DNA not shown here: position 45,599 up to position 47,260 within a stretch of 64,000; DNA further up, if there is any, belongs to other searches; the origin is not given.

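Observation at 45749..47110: Orphan Pup-ligase/deamidase (PafA/Dop) homolog without Pup or proteasome neighbours and with an altered conserved segment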

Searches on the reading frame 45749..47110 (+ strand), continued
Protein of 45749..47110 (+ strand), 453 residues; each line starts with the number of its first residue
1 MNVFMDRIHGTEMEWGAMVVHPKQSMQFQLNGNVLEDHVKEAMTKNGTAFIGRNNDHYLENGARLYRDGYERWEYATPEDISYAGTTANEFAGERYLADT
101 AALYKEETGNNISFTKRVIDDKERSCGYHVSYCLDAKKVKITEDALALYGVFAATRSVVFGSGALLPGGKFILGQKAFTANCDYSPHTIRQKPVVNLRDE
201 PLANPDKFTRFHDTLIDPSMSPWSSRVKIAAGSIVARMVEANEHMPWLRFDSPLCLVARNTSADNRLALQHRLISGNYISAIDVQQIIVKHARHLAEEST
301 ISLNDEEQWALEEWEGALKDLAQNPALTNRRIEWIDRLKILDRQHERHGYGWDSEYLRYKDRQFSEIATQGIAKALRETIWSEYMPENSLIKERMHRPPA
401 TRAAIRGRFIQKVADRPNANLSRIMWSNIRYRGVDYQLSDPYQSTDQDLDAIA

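Call 76: search_protein_families(library=ncbifam, proteins=[P0101, P0102, P0099, P0095, P0092, P0077, P0063, L027:9980-11383:+, P0048, P0026], max_evalue=0.00001)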
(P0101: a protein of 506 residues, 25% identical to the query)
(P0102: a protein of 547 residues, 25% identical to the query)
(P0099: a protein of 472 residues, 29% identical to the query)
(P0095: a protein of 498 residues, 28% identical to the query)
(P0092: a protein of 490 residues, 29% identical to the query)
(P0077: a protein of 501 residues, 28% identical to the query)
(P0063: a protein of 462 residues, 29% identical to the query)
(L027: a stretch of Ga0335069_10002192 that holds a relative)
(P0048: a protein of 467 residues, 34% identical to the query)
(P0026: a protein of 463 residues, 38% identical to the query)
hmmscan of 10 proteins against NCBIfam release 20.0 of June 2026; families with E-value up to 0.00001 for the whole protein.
P0101 (506 aa): 2 families
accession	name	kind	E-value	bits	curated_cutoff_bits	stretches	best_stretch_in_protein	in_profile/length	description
TIGR03686.1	pupylate_PafA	equivalog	6.5e-164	545.9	551.3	1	31-497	2-456/457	Pup--protein ligase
TIGR03688.1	depupylase_Dop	equivalog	1.5e-102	343.9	492.3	1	67-473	78-459/485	depupylase/deamidase Dop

P0102 (547 aa): 2 families
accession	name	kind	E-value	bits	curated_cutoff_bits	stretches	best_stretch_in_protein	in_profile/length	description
TIGR03688.1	depupylase_Dop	equivalog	3.9e-159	530.5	492.3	2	108-536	72-483/485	depupylase/deamidase Dop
TIGR03686.1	pupylate_PafA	equivalog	1.5e-94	317.2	551.3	1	120-496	45-415/457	Pup--protein ligase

P0099 (472 aa): 2 families
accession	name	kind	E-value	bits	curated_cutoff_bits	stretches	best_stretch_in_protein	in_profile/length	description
TIGR03686.1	pupylate_PafA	equivalog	2e-65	221.3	551.3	1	57-333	46-337/457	Pup--protein ligase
TIGR03688.1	depupylase_Dop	equivalog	7e-62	209.8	492.3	1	57-341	85-373/485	depupylase/deamidase Dop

P0095 (498 aa): 2 families
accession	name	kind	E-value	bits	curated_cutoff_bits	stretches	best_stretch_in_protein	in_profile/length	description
TIGR03686.1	pupylate_PafA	equivalog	1.4e-83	281.1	551.3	1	57-422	46-429/457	Pup--protein ligase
TIGR03688.1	depupylase_Dop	equivalog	9.3e-76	255.5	492.3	1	57-411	85-446/485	depupylase/deamidase Dop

P0092 (490 aa): 2 families
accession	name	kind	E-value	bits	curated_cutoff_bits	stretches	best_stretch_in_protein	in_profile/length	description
TIGR03688.1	depupylase_Dop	equivalog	1.8e-27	96.3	492.3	1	65-448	84-442/485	depupylase/deamidase Dop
TIGR03686.1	pupylate_PafA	equivalog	8.4e-27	93.9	551.3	1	9-475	2-445/457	Pup--protein ligase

P0077 (501 aa): 2 families
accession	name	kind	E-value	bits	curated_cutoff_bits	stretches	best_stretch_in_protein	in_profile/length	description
TIGR03688.1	depupylase_Dop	equivalog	1.1e-136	456.5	492.3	1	4-461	4-461/485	depupylase/deamidase Dop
TIGR03686.1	pupylate_PafA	equivalog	2.9e-107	359.2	551.3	1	82-468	39-442/457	Pup--protein ligase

P0063 (462 aa): 2 families
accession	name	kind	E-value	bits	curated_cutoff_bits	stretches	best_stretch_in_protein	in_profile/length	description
TIGR03686.1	pupylate_PafA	equivalog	6.1e-45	153.7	551.3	1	41-435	27-412/457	Pup--protein ligase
TIGR03688.1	depupylase_Dop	equivalog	1.1e-41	143.1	492.3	1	58-439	83-444/485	depupylase/deamidase Dop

L027:9980-11383:+ (467 aa): 2 families
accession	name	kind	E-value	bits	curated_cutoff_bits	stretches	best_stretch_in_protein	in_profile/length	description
TIGR03686.1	pupylate_PafA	equivalog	2e-29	102.6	551.3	1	7-431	1-413/457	Pup--protein ligase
TIGR03688.1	depupylase_Dop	equivalog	3.6e-27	95.3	492.3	1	53-444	83-456/485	depupylase/deamidase Dop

P0048 (467 aa): 2 families
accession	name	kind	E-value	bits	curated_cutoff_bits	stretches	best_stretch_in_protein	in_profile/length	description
TIGR03686.1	pupylate_PafA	equivalog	1.7e-60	205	551.3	1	7-439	2-431/457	Pup--protein ligase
TIGR03688.1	depupylase_Dop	equivalog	1.9e-51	175.3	492.3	1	55-443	83-461/485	depupylase/deamidase Dop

P0026 (463 aa): 2 families
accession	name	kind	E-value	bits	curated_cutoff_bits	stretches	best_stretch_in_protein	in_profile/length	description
TIGR03686.1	pupylate_PafA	equivalog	2.3e-66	224.4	551.3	1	6-459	1-455/457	Pup--protein ligase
TIGR03688.1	depupylase_Dop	equivalog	1.3e-60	205.6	492.3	1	53-440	80-459/485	depupylase/deamidase Dop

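Call 82: find_homologous_proteins(query=A3, max_evalue=0.01)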
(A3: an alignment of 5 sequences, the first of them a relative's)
Query A3 (5 sequences) (74 aa, profile of the alignment): 7284 proteins with E <= 0.01 among 8000 candidates; the best 120 are listed.
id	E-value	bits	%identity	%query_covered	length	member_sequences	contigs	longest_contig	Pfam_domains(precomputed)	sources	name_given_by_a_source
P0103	2.3e-30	122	34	93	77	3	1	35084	PF05639.17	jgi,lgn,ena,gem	-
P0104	9.4e-26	108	100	100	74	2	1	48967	PF05639.17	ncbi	ncbi:MAG: ubiquitin-like protein Pup [Candidatus Saccharimonadales bacterium]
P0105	2.4e-24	103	52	54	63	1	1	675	PF05639.17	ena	-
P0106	2.5e-23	100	52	54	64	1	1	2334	PF05639.17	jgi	jgi:prokaryotic ubiquitin-like protein Pup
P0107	2.8e-23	100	51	50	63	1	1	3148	PF05639.17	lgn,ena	-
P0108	4.1e-23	99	54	50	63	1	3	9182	PF05639.17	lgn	-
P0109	5.7e-23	99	50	59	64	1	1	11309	PF05639.17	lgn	-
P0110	7.5e-23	98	48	59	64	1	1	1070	PF05639.17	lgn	-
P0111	7.6e-23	98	54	50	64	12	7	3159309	PF05639.17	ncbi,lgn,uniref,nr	ncbi:ubiquitin-like protein Pup [Mycobacteroides franklinii]|uniref:Prokaryotic ubiquitin-like prote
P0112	8.4e-23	98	52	54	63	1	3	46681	PF05639.17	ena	-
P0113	8.5e-23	98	50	54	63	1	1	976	PF05639.17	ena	-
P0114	1.1e-22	98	55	57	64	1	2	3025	PF05639.17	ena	-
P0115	1.1e-22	98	54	50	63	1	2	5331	PF05639.17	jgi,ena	-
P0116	1.2e-22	98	50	54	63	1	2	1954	PF05639.17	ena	-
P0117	1.2e-22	98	54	50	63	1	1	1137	PF05639.17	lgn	-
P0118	1.4e-22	98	52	59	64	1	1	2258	PF05639.17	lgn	-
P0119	1.6e-22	97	54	50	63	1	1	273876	PF05639.17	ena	-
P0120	1.7e-22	97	49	50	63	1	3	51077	PF05639.17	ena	-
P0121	2.0e-22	97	43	76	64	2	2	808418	PF05639.17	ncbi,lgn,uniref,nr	ncbi:ubiquitin-like protein Pup [Nocardia sp. NPDC051030]|uniref:Prokaryotic ubiquitin-like protein 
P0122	2.2e-22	97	52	54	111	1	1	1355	PF05639.17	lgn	-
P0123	2.4e-22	97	52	54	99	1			PF05639.17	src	-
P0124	2.5e-22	97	56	50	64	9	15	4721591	PF05639.17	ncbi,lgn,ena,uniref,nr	ncbi:prokaryotic ubiquitin-like protein Pup [Tsukamurella pulmonis]|uniref:Prokaryotic ubiquitin-lik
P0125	2.6e-22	97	54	50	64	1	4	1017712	PF05639.17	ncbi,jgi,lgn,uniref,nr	ncbi:ubiquitin-like protein Pup [Smaragdicoccus niigatensis]|jgi:ubiquitin-like protein Pup|uniref:u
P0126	2.8e-22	97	52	54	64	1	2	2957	PF05639.17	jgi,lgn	jgi:ubiquitin-like protein Pup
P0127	2.8e-22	97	49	66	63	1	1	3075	PF05639.17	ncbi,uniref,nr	ncbi:ubiquitin-like protein Pup [Rhodococcus chondri]|uniref:Prokaryotic ubiquitin-like protein Pup 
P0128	2.9e-22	97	54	50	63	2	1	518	PF05639.17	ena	-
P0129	2.9e-22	97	51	50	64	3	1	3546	PF05639.17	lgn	-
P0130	3.2e-22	96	52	54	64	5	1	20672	PF05639.17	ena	-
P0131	3.7e-22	96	52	54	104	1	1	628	PF05639.17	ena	-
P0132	3.8e-22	96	50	54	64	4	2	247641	PF05639.17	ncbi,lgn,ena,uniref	ncbi:ubiquitin-like protein Pup [Antrihabitans spumae]|uniref:Prokaryotic ubiquitin-like protein Pup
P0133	4.4e-22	96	56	50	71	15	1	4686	PF05639.17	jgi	jgi:ubiquitin-like protein Pup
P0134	4.4e-22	96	52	54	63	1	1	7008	PF05639.17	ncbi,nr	ncbi:MAG: ubiquitin-like protein Pup [Mycobacterium sp.]|nr:ubiquitin-like protein Pup [Mycobacteriu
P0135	4.6e-22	96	51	55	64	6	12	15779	PF05639.17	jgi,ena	jgi:ubiquitin-like protein Pup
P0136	4.7e-22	96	51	50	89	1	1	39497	PF05639.17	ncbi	-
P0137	4.8e-22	96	54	50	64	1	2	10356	PF05639.17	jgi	jgi:ubiquitin-like protein Pup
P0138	5.0e-22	96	55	54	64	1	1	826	PF05639.17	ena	-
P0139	5.4e-22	96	52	54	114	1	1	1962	PF05639.17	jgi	jgi:prokaryotic ubiquitin-like protein Pup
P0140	5.6e-22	96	51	50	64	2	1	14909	PF05639.17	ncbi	-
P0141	5.6e-22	96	52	54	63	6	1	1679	PF05639.17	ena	-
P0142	6.2e-22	95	52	54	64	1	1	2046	PF05639.17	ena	-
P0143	6.3e-22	95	52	54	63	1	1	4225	PF05639.17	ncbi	-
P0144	6.6e-22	95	38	97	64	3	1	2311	PF05639.17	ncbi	-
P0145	6.7e-22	95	52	54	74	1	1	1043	PF05639.17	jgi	jgi:prokaryotic ubiquitin-like protein Pup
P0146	7.1e-22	95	52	54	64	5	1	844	PF05639.17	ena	-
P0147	7.5e-22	95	52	54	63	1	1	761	PF05639.17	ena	-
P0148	8.2e-22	95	50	54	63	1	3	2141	PF05639.17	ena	-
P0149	8.9e-22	95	54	50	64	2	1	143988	PF05639.17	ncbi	-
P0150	9.1e-22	95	52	54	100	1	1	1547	PF05639.17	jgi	jgi:ubiquitin-like protein Pup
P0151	9.4e-22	95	56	50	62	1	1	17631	PF05639.17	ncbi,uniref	ncbi:MAG: ubiquitin-like protein Pup [Gordonia sp. (in: high G+C Gram-positive bacteria)]|uniref:ubi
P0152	9.6e-22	95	49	50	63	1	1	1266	PF05639.17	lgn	-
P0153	9.6e-22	95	55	54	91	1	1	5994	PF05639.17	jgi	jgi:ubiquitin-like protein Pup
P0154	1.0e-21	95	51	50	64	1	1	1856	PF05639.17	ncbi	-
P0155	1.0e-21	95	52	59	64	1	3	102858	PF05639.17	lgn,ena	-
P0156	1.1e-21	95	-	-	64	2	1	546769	PF05639.17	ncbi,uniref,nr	ncbi:ubiquitin-like protein Pup [Antrihabitans cavernicola]|uniref:Prokaryotic ubiquitin-like protei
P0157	1.1e-21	95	54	50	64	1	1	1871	PF05639.17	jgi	jgi:ubiquitin-like protein Pup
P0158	1.1e-21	95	54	50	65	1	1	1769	PF05639.17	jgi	jgi:ubiquitin-like protein Pup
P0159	1.1e-21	95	-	-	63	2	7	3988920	PF05639.17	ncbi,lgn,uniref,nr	ncbi:ubiquitin-like protein Pup [Mycolicibacterium brumae]|uniref:Prokaryotic ubiquitin-like protein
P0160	1.1e-21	95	54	50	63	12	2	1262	PF05639.17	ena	-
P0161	1.2e-21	95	52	54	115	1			PF05639.17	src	-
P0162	1.2e-21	95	56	50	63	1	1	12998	PF05639.17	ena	-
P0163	1.2e-21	94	-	-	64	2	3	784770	PF05639.17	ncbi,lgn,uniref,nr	ncbi:ubiquitin-like protein Pup [Williamsia deligens]|uniref:Prokaryotic ubiquitin-like protein Pup 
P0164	1.2e-21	94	52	54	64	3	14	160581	PF05639.17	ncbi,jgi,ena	jgi:prokaryotic ubiquitin-like protein Pup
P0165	1.3e-21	94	50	54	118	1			PF05639.17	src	-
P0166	1.3e-21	94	54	50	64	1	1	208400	PF05639.17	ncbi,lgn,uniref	ncbi:ubiquitin-like protein Pup [Rhodococcus olei]|uniref:Prokaryotic ubiquitin-like protein Pup n=1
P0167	1.3e-21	94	51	50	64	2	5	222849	PF05639.17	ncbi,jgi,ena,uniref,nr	ncbi:ubiquitin-like protein Pup [Antrihabitans stalactiti]|jgi:prokaryotic ubiquitin-like protein Pu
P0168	1.3e-21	94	52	57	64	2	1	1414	PF05639.17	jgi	jgi:ubiquitin-like protein Pup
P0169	1.3e-21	94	46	73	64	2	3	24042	PF05639.17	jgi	jgi:ubiquitin-like protein Pup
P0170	1.3e-21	94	50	54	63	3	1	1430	PF05639.17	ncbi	ncbi:MAG: ubiquitin-like protein Pup [Mycobacterium sp.]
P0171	1.3e-21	94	52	54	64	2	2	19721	PF05639.17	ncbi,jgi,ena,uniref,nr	ncbi:MAG TPA: ubiquitin-like protein Pup [Mycobacterium sp.]|uniref:ubiquitin-like protein Pup n=1 T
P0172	1.4e-21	94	51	50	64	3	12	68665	PF05639.17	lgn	-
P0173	1.5e-21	94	43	76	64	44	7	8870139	PF05639.17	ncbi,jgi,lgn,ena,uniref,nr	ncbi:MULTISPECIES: ubiquitin-like protein Pup [Nocardia]|jgi:ubiquitin-like protein Pup|uniref:Proka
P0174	1.5e-21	94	50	54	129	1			PF05639.17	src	-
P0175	1.5e-21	94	46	61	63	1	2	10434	PF05639.17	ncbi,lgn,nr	ncbi:MAG: ubiquitin-like protein Pup [Mycobacteriaceae bacterium]|nr:ubiquitin-like protein Pup [Myc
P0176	1.5e-21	94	46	65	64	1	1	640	PF05639.17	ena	-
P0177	1.5e-21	94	50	54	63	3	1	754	PF05639.17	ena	-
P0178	1.6e-21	94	51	50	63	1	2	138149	PF05639.17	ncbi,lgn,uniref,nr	ncbi:ubiquitin-like protein Pup [Mycobacterium sp. 1274756.6]|uniref:ubiquitin-like protein Pup n=1 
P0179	1.6e-21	94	50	54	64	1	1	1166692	PF05639.17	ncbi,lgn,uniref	ncbi:ubiquitin-like protein Pup [Nocardia sp. NPDC088792]|uniref:ubiquitin-like protein Pup n=1 Tax=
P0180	1.8e-21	94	52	54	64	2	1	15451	PF05639.17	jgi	-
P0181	1.8e-21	94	50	57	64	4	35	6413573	PF05639.17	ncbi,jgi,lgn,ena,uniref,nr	ncbi:ubiquitin-like protein Pup [Mycolicibacterium fortuitum]|jgi:ubiquitin-like protein Pup|uniref:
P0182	2.1e-21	94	54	50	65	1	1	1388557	PF05639.17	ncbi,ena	-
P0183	2.3e-21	94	54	50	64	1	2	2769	PF05639.17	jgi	jgi:prokaryotic ubiquitin-like protein Pup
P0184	2.3e-21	94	54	50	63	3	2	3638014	PF05639.17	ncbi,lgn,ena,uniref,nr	ncbi:ubiquitin-like protein Pup [Gordonia alkaliphila]|uniref:ubiquitin-like protein Pup n=1 Tax=Gor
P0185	2.3e-21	94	50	57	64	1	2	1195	PF05639.17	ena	-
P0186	2.4e-21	94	50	54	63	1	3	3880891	PF05639.17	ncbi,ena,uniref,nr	ncbi:ubiquitin-like protein Pup [Gordonia sp. HY285]|uniref:Prokaryotic ubiquitin-like protein Pup n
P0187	2.4e-21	94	52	54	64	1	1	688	PF05639.17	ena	-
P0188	2.4e-21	94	52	54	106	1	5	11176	PF05639.17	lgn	-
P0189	2.4e-21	94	51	50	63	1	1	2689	PF05639.17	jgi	jgi:prokaryotic ubiquitin-like protein Pup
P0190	2.5e-21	94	51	50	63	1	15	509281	PF05639.17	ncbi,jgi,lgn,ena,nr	ncbi:MAG: ubiquitin-like protein Pup [Actinobacteria bacterium 69-20]|jgi:ubiquitin-like protein Pup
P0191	2.6e-21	93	50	54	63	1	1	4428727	PF05639.17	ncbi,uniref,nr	ncbi:ubiquitin-like protein Pup [Gordonia phthalatica]|uniref:Prokaryotic ubiquitin-like protein Pup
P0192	2.8e-21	93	54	50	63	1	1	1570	PF05639.17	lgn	-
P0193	2.8e-21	93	51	50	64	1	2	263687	PF05639.17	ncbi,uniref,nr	ncbi:ubiquitin-like protein Pup [Tomitella biformata]|uniref:ubiquitin-like protein Pup n=1 Tax=Tomi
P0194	2.9e-21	93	52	54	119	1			PF05639.17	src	-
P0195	2.9e-21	93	50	54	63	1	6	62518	PF05639.17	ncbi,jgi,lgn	jgi:prokaryotic ubiquitin-like protein Pup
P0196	3.0e-21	93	54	50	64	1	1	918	PF05639.17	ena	-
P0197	3.1e-21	93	50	54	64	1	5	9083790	PF05639.17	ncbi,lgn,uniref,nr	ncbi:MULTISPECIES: ubiquitin-like protein Pup [unclassified Nocardia]|uniref:ubiquitin-like protein 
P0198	3.1e-21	93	54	50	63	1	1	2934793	PF05639.17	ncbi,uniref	ncbi:MAG: ubiquitin-like protein Pup [Gordonia sp. (in: high G+C Gram-positive bacteria)]|uniref:ubi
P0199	3.1e-21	93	52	54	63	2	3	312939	PF05639.17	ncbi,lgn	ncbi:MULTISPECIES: ubiquitin-like protein Pup [unclassified Gordonia (in: high G+C Gram-positive bac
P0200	3.2e-21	93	56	50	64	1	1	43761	PF05639.17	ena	-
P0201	3.2e-21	93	41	76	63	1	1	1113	PF05639.17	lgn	-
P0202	3.3e-21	93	49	50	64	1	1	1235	PF05639.17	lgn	-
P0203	3.4e-21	93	51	53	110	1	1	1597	PF05639.17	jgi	-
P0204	3.4e-21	93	50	54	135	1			PF05639.17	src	-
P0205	3.6e-21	93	49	50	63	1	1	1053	PF05639.17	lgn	-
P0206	3.6e-21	93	51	50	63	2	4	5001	PF05639.17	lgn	-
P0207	3.7e-21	93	51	50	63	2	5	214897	PF05639.17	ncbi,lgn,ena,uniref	ncbi:ubiquitin-like protein Pup [Gordonia caeni]|uniref:Prokaryotic ubiquitin-like protein Pup n=1 T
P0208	3.7e-21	93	55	54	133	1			PF05639.17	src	-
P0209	3.7e-21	93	-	-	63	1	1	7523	PF05639.17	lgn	-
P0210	3.9e-21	93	50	54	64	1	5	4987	PF05639.17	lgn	-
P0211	4.0e-21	93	45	54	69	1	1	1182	PF05639.17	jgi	jgi:ubiquitin-like protein Pup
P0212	4.1e-21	93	50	57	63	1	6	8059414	PF05639.17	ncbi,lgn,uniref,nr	ncbi:ubiquitin-like protein Pup [Nocardia puris]|uniref:Prokaryotic ubiquitin-like protein Pup n=1 T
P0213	4.2e-21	93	50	54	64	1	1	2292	PF05639.17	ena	-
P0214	4.2e-21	93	51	50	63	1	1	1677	PF05639.17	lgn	-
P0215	4.3e-21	93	56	50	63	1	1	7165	PF05639.17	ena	-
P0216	4.3e-21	93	52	54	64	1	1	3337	PF05639.17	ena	-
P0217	4.5e-21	93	48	54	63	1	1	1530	PF05639.17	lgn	-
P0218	4.5e-21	93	-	-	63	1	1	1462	PF05639.17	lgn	-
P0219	4.6e-21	93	52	62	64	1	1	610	PF05639.17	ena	-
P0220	4.6e-21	93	56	50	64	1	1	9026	PF05639.17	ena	-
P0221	4.7e-21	93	50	54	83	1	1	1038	PF05639.17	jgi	jgi:ubiquitin-like protein Pup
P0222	4.8e-21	93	55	49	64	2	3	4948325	PF05639.17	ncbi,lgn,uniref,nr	ncbi:ubiquitin [Tsukamurella tyrosinosolvens]|uniref:Prokaryotic ubiquitin-like protein Pup n=1 Tax=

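Call 90: search_protein_representatives(alignment_id=A1)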
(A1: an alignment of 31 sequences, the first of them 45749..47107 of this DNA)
Query: 31 sequences, 456 profile positions. Proteins with E-value up to 0.001 (for the whole library): 6263; up to 1e-10: 4608; up to 1e-30: 2330. The best 150 are listed.
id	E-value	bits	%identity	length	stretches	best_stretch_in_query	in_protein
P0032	3.6e-179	612.7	-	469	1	3-454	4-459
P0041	6.5e-179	611.8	-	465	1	4-452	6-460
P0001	1.6e-177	607.3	-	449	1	6-451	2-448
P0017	2.6e-177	606.6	-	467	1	4-453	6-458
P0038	3.6e-177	606.1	-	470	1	1-454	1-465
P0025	8.9e-171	585.0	-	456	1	1-454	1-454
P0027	5.5e-170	582.4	-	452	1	1-454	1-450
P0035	1.6e-166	570.9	-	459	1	1-455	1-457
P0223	6.7e-166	568.9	-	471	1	1-454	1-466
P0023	3.6e-165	566.5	-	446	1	24-454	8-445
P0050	1.3e-164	564.6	-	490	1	5-454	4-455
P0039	6.4e-163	559.1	-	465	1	1-455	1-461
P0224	1.8e-161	554.3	-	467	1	1-455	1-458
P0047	1.2e-160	551.6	-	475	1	5-454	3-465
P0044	4.7e-160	549.6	-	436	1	3-432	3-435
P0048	6.7e-160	549.1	-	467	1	1-431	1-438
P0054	3.0e-142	490.9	-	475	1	5-448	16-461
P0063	1.7e-124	432.4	-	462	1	4-442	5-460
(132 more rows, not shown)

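Call 93: find_encoding_contigs(protein=P0068, flank=10000, max_places=1)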
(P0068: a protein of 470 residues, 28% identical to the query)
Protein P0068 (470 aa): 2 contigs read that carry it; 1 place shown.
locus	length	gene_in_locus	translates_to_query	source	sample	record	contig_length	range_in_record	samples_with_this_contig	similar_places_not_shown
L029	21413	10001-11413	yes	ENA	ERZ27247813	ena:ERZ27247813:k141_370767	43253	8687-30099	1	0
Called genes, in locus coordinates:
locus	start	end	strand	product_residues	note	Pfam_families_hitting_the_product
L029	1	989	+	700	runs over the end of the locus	PF00999:Na_H_Exchanger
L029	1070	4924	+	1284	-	PF22352:K319L-like_PKD (faint), PF15418:DUF4625 (faint), PF13750:Big_3_3 (faint), PF12245:Big_3_2 (faint), PF07495:Y_Y_Y (faint), PF19077:Big_13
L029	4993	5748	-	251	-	-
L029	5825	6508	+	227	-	PF00072:Response_reg, PF00486:Trans_reg_C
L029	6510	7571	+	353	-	PF00512:HisKA, PF02518:HATPase_c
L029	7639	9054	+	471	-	PF12704:MacB_PCD, PF02687:FtsX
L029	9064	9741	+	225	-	PF00005:ABC_tran, PF02463:SMC_N (faint), PF13304:AAA_21 (faint)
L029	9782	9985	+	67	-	PF05639:Pup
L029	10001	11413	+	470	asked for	PF03136:Pup_ligase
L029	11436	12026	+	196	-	PF05711:TylF, PF13578:Methyltransf_24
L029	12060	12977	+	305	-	PF01544:CorA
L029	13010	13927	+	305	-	PF03631:Virul_fac_BrkB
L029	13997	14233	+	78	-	PF04014:MazE_antitoxin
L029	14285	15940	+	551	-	PF00083:Sugar_tr, PF06609:TRI12, PF07690:MFS_1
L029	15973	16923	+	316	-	PF01544:CorA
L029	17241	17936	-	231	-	PF13098:Thioredoxin_2 (faint), PF13462:Thioredoxin_4, PF01323:DSBA, PF13743:Thioredoxin_5 (faint)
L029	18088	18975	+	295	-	PF00571:CBS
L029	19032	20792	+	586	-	PF01336:tRNA_anti-codon, PF00152:tRNA-synt_2, PF02938:GAD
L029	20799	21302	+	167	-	PF00293:NUDIX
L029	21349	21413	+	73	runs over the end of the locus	-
